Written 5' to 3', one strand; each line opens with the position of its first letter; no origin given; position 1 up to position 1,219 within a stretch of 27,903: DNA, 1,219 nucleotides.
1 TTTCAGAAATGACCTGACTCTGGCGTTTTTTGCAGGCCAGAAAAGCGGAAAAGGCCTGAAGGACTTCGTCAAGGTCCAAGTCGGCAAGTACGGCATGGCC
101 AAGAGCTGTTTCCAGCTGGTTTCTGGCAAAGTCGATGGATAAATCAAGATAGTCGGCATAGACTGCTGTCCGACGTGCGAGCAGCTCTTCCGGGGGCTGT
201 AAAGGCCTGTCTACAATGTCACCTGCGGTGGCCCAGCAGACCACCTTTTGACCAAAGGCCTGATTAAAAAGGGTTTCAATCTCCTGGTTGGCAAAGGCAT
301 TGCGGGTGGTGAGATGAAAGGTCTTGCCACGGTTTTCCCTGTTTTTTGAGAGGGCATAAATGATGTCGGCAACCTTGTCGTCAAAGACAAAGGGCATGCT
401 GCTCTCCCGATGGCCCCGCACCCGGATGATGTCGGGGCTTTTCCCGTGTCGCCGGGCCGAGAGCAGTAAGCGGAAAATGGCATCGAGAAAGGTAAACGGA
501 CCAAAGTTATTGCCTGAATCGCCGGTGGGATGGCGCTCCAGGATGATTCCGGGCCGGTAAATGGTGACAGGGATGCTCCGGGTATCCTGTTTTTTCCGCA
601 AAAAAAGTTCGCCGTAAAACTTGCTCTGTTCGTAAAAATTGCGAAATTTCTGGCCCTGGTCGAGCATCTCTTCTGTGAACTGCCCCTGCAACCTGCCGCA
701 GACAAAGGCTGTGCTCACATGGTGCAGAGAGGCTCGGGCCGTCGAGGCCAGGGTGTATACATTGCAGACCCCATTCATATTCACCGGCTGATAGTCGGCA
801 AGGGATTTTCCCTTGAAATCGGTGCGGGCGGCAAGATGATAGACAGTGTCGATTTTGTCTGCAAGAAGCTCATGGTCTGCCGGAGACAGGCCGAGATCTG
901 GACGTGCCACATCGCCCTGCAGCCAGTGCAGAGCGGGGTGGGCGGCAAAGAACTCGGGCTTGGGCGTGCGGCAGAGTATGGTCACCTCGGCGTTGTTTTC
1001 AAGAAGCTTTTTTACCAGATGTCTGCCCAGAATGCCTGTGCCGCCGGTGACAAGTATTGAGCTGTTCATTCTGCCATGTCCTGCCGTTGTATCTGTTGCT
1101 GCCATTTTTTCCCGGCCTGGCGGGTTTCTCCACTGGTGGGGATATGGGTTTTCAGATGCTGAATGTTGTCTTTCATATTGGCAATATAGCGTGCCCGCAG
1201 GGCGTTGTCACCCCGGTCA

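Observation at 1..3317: Coupled operon: pentaheme lipoprotein cytochrome, U32 Fe-S protein, thioester-reductase SDR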

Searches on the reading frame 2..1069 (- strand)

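Call 3: search_protein_families(library=pfam, proteins=[window:2-1069:-], max_evalue=0.01)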
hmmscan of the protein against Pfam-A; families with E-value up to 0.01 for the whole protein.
window:2-1069:- (356 aa): 9 families
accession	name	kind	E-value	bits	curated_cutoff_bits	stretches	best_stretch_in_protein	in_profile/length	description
PF07993.18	NAD_binding_4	-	5.5e-40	137.6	20.1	1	7-217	1-241/258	Male sterility protein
PF01370.27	Epimerase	-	3.6e-23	82.7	20.9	1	5-246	1-230/240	NAD dependent epimerase/dehydratase family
PF16363.11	GDP_Man_Dehyd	-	8e-12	45.7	27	1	6-171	1-178/332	GDP-mannose 4,6 dehydratase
PF04321.23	RmlD_sub_bind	-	1.5e-10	41.1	27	1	4-163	2-142/287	RmlD substrate binding domain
PF01073.25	3Beta_HSD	-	8.8e-09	35.2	22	1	6-156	1-156/280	3-beta hydroxysteroid dehydrogenase/isomerase family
PF13460.12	NAD_binding_10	-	2.3e-06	28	27.2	1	9-179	1-149/184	NAD(P)H-binding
PF05368.20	NmrA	-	5.4e-05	23.4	27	1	1-38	1-39/298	NmrA-like family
PF08659.16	KR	-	0.0043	17.4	22.6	1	4-35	2-34/180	KR domain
PF02719.21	Polysacc_synt_2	-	0.0056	16.3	20.2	0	5-81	1-86/293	Polysaccharide biosynthesis protein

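Call 4: search_protein_families(library=ncbifam, proteins=[window:2-1069:-], max_evalue=0.01)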
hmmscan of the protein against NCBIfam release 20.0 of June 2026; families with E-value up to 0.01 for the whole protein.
window:2-1069:- (356 aa): 28 families (the best 25 are shown)
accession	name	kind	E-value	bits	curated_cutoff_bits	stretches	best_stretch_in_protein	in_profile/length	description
NF005539.0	PRK07201.1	equivalog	2.3e-43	148.9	549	1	5-274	3-268/657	SDR family oxidoreductase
TIGR01746.1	Thioester-redct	subfamily_domain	3e-34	118.9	213.35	2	49-277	65-285/371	thioester reductase domain-containing protein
NF038078.1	NRPS_MxcG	equivalog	1.5e-16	58.9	2300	1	5-256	1085-1339/1442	myxochelin non-ribosomal peptide synthetase MxcG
NF041592.1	carboxyl_red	equivalog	9.6e-14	50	1300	1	43-252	830-1046/1160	carboxylic acid reductase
TIGR01181.1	dTDP_gluc_dehyt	equivalog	2.9e-11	43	365.1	1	5-273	2-262/321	dTDP-glucose 4,6-dehydratase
NF047350.1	aureusi_NRPS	equivalog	3.3e-11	40.8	2500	1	4-155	2029-2195/2373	aureusimine non-ribosomal peptide synthetase AusA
NF042423.1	oxyalk_red_Shew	equivalog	3.2e-10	39.6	580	1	4-176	10-174/331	2-alkyl-3-oxoalkanoate reductase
TIGR01214.1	rmlD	equivalog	8.2e-10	38.2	224.05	1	5-181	2-155/285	dTDP-4-dehydrorhamnose reductase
TIGR03466.1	HpnA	hypoth_equivalog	1.6e-09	37.1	367.65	1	5-174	3-168/327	hopanoid-associated sugar epimerase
NF042422.1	oxyalk_red_OleD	equivalog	3.1e-08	33.4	580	1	5-176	3-168/329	2-alkyl-3-oxoalkanoate reductase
TIGR01179.1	galE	equivalog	4.1e-08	32.4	262.3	1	5-172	2-172/332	UDP-glucose 4-epimerase GalE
TIGR03443.1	alpha_am_amid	equivalog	7.2e-07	26.9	1030.1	1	46-256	1036-1248/1390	L-aminoadipate-semialdehyde dehydrogenase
TIGR01777.1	yfcH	hypoth_equivalog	2.4e-06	27.3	207.35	1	5-43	1-39/292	TIGR01777 family oxidoreductase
TIGR04180.1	EDH_00030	hypoth_equivalog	3.5e-06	26.3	475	1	5-173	1-172/297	NAD-dependent 4,6-dehydratase LegB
TIGR02197.1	heptose_epim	equivalog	9.7e-06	24.9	274.6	1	5-161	1-153/316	ADP-glyceromanno-heptose 6-epimerase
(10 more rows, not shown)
